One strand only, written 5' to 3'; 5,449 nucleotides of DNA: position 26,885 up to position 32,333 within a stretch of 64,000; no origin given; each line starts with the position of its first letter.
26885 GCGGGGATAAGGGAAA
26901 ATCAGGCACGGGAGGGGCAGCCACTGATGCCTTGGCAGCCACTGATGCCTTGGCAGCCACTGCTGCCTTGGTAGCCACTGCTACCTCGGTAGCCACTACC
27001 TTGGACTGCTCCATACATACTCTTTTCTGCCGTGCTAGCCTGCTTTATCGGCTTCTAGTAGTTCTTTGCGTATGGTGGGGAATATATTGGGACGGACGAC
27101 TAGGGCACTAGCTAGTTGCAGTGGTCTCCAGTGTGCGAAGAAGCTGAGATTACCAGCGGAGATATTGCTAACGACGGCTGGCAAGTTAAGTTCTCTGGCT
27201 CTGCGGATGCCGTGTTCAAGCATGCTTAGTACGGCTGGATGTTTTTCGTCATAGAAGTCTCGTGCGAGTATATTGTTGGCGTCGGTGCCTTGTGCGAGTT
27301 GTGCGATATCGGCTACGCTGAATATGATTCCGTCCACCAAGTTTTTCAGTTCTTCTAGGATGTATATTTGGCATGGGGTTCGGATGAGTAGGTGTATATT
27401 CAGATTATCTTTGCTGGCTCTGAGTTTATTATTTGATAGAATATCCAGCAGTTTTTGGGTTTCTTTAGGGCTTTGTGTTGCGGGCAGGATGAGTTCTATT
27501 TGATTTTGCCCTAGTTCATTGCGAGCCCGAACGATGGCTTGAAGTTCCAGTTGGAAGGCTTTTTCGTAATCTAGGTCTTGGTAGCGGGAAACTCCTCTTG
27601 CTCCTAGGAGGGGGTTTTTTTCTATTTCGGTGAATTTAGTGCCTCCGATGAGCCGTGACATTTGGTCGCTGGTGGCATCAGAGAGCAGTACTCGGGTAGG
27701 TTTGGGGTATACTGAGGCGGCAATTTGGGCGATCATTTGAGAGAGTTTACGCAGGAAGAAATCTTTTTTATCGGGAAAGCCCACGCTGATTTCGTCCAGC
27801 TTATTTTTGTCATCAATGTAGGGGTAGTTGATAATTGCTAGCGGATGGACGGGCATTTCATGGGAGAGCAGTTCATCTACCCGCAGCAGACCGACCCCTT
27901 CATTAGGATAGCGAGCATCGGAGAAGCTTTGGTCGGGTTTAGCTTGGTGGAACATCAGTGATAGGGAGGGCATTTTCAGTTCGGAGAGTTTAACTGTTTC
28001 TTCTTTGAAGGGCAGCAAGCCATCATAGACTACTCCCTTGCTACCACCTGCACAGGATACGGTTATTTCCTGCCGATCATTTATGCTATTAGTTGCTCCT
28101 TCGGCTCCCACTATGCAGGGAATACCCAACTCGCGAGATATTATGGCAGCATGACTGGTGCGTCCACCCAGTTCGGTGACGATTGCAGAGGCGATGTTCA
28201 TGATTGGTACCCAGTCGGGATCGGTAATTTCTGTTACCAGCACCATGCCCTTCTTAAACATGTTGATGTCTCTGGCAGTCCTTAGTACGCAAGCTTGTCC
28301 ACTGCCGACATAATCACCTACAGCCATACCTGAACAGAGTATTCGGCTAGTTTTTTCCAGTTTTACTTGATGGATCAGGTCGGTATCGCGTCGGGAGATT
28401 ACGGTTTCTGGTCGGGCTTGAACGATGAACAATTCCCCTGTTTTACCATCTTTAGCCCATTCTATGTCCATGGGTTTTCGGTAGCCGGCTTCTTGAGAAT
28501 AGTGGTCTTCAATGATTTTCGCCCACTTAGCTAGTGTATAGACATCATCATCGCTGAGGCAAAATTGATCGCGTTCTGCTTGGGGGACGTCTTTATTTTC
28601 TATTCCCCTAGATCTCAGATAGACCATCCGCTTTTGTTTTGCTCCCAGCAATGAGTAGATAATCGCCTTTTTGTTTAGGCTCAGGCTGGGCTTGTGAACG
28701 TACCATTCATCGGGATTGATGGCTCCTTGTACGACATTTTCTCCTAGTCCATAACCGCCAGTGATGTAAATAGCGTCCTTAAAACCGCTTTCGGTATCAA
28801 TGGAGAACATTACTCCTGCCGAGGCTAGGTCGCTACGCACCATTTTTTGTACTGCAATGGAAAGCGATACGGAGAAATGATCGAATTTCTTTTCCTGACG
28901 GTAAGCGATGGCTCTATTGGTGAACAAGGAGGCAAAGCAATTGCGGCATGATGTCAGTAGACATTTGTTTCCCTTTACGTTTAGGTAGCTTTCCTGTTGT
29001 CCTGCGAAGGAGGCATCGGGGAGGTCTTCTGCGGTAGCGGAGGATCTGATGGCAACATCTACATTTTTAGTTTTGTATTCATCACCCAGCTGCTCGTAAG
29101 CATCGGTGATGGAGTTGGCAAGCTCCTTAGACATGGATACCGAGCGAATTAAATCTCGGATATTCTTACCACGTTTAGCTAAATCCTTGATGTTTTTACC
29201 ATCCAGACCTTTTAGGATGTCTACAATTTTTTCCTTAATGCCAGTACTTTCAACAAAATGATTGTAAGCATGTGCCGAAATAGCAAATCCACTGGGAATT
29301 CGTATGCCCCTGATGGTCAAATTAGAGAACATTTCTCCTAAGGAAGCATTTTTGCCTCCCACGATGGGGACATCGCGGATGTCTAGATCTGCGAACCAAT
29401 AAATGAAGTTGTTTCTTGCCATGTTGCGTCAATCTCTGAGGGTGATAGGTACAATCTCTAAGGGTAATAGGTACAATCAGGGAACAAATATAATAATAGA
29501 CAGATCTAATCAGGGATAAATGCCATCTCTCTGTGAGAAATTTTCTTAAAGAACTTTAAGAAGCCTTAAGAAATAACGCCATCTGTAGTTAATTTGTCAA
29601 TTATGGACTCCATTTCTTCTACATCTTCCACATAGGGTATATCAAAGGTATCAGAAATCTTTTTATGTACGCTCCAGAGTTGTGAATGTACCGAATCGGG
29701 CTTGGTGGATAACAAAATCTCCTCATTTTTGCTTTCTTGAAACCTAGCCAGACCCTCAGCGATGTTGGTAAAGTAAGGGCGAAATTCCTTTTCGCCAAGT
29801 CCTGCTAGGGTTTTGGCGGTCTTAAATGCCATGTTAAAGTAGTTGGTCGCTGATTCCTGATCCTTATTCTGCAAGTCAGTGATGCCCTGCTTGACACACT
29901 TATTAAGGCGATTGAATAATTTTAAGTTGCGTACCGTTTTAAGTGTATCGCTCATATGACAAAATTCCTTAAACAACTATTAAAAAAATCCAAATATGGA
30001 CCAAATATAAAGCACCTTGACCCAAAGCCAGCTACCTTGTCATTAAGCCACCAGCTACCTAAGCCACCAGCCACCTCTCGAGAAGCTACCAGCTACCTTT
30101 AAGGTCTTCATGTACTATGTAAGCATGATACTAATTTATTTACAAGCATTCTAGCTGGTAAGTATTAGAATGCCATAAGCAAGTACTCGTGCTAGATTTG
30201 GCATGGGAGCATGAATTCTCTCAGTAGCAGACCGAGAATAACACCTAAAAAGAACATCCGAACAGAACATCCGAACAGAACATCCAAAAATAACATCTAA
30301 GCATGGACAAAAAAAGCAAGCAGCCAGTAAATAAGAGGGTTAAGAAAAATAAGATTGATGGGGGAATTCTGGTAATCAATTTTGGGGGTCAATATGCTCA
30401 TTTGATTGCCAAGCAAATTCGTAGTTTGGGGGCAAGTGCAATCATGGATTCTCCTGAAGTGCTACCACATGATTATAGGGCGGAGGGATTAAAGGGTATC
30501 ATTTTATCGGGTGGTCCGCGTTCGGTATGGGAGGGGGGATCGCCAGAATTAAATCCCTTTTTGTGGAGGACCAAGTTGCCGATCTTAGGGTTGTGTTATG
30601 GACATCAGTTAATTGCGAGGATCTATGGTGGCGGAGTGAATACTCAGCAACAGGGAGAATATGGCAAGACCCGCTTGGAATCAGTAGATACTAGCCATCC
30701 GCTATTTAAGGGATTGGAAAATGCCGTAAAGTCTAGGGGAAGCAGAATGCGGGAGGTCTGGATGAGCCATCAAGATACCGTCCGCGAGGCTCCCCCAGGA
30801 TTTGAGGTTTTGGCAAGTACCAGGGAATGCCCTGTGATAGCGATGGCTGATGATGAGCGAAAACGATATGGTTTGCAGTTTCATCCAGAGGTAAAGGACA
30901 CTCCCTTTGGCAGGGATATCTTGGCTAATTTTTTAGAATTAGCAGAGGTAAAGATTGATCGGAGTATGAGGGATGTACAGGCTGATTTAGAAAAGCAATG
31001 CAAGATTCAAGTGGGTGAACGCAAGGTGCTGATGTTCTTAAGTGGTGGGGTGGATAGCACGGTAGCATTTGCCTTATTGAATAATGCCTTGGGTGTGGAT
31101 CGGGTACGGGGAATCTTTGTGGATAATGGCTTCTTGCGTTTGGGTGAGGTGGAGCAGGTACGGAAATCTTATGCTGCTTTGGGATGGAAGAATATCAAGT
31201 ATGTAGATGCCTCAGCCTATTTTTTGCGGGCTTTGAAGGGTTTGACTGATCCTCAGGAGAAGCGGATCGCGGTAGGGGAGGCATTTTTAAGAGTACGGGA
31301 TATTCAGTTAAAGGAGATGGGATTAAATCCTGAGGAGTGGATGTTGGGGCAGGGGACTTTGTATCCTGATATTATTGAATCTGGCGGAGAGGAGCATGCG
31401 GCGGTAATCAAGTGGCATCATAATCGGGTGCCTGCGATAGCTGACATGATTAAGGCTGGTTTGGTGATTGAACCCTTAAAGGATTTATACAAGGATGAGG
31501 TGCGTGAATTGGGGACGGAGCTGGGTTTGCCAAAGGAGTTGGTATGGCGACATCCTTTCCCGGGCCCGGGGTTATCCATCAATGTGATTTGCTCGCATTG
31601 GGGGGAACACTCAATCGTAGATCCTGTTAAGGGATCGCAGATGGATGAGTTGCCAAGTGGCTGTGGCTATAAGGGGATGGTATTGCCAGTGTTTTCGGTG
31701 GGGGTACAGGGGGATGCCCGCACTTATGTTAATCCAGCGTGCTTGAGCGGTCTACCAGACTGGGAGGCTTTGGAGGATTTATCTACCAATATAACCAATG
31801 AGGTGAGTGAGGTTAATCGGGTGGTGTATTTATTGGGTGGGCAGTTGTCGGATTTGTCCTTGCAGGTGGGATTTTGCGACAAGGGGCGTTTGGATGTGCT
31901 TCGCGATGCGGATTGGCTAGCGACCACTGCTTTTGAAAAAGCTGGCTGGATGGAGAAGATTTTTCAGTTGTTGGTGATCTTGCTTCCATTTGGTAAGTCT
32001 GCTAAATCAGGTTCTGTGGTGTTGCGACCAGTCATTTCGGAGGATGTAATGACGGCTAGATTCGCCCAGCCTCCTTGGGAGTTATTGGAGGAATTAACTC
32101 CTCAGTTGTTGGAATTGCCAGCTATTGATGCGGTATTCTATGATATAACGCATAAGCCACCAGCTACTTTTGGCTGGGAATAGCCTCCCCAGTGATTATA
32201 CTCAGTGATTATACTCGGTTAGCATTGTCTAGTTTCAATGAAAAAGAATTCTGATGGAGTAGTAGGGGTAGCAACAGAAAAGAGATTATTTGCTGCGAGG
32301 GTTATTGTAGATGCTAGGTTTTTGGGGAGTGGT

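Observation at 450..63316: Locus-specific tandem arrays fill at least 20 intergenic spacers; 13/14-bp units dominate outside genes and multiples of 3 inside genes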

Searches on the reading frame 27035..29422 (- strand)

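Call 9: search_protein_families(library=pfam, proteins=[window:27035-29422:-])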
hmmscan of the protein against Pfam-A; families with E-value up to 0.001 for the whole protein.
window:27035-29422:- (795 aa): 3 families
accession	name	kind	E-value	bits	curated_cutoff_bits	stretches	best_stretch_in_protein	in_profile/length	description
PF01326.24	PPDK_N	-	3.9e-119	398.2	27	1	19-347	2-317/328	Pyruvate phosphate dikinase, AMP/ATP-binding domain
PF00391.29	PEP-utilizers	-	1.8e-27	95.2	23.1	1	389-460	1-72/72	PEP-utilising enzyme, mobile domain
PF02896.24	PEP-utilizers_C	-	4.3e-22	79.1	22.8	1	496-747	29-248/293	PEP-utilising enzyme, PEP-binding domain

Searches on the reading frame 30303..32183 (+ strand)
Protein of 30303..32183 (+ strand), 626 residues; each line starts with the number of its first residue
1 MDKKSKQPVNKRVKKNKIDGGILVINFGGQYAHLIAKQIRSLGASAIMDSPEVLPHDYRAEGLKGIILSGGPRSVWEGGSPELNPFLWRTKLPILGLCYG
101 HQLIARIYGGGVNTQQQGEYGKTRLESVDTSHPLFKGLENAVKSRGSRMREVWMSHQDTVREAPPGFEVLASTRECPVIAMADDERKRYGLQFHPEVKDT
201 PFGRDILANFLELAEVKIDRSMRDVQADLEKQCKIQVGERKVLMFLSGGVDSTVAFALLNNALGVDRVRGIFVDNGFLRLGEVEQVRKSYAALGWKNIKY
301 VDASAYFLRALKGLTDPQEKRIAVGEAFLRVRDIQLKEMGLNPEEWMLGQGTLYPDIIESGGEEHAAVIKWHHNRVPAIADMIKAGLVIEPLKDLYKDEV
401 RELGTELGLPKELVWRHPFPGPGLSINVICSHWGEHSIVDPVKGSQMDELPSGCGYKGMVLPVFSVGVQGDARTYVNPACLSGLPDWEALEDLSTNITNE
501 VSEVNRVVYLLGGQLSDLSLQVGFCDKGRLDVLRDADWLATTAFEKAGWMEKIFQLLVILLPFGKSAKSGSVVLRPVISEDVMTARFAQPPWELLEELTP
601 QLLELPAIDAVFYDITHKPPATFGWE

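Call 9: search_protein_families(library=pfam, proteins=[window:30303-32183:+])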
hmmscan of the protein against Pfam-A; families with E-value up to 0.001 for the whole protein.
window:30303-32183:+ (626 aa): 4 families
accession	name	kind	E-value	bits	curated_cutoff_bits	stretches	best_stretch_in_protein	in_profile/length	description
PF00117.34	GATase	-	5.1e-34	118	22.8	1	23-211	1-187/190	Glutamine amidotransferase class-I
PF00958.27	GMP_synt_C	-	4.6e-21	75.1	27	2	544-625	3-92/92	GMP synthase C terminal domain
PF02540.23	NAD_synthase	-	1.5e-09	37.8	21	1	237-336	16-113/242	NAD synthase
PF07722.19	Peptidase_C26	-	9.3e-08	32.5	20.5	1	83-196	97-219/219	Peptidase C26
